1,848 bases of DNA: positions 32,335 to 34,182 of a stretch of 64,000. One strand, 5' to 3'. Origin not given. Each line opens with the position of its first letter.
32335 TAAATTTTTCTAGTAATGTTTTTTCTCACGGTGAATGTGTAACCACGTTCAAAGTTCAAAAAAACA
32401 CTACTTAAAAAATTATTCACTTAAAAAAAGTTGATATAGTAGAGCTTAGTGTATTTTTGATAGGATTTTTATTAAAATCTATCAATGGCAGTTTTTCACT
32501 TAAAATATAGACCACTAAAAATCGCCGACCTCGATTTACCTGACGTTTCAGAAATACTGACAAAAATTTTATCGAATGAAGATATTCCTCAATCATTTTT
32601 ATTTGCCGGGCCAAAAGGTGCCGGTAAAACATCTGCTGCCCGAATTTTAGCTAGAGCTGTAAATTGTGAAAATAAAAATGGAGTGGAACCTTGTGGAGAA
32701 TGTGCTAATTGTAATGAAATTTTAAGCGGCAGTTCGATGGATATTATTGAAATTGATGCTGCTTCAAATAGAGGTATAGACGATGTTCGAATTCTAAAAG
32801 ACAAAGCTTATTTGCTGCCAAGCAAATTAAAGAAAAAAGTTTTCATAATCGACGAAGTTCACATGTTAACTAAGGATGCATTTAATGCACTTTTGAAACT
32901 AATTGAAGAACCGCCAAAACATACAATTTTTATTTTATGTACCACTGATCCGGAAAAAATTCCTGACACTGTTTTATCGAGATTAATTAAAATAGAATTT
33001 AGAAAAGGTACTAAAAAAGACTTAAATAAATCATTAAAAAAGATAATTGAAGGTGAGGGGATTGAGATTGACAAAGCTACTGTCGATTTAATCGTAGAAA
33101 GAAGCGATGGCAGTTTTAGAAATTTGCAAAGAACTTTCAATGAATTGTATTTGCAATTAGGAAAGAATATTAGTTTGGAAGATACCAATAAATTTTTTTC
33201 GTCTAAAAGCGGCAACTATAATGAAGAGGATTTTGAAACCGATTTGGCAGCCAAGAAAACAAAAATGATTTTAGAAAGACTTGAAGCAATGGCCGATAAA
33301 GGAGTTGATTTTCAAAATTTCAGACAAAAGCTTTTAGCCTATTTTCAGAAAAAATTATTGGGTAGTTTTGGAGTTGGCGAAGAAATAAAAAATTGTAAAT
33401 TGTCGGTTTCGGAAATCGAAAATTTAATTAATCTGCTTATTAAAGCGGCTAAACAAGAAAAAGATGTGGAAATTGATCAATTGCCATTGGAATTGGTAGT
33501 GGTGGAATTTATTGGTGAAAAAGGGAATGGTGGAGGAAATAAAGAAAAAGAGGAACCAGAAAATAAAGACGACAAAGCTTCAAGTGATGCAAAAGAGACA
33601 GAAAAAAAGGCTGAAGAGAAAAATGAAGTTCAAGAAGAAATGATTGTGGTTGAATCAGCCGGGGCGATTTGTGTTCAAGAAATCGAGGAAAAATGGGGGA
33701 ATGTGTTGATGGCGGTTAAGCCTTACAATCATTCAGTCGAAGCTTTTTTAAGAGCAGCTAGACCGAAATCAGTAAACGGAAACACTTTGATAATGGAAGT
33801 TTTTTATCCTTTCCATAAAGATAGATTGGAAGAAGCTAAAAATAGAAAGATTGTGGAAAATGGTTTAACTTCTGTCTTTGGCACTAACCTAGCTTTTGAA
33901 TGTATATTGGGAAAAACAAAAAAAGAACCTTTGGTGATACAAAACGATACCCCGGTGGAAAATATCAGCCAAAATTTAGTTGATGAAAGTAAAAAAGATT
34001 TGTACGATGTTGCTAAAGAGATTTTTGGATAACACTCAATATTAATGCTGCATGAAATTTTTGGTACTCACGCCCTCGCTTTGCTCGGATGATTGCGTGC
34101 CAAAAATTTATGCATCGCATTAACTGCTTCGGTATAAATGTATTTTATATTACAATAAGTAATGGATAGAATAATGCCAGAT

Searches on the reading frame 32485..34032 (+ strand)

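Call 84: search_protein_families(library=pfam, proteins=[window:32485-34032:+], max_evalue=0.00001)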
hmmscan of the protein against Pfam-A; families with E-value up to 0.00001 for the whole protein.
window:32485-34032:+ (515 aa): 5 families
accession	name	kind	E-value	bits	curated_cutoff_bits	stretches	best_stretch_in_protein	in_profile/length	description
PF13177.12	DNA_pol3_delta2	-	6.4e-41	140.5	27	1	20-174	4-159/161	DNA polymerase III, delta subunit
PF00004.35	AAA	-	2.5e-12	47.8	21.2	1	39-169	2-125/131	ATPase family associated with various cellular activities (AAA)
PF20964.2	DnaX_C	-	2.8e-11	43.8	26.2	1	396-481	8-93/113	DNA polymerase III subunit tau, C-terminal domain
PF07728.20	AAA_5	-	7.5e-07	29.7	22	1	38-142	2-92/139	AAA domain (dynein-related subfamily)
PF13401.12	AAA_22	-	6.9e-06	26.8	27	0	38-153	8-122/130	AAA domain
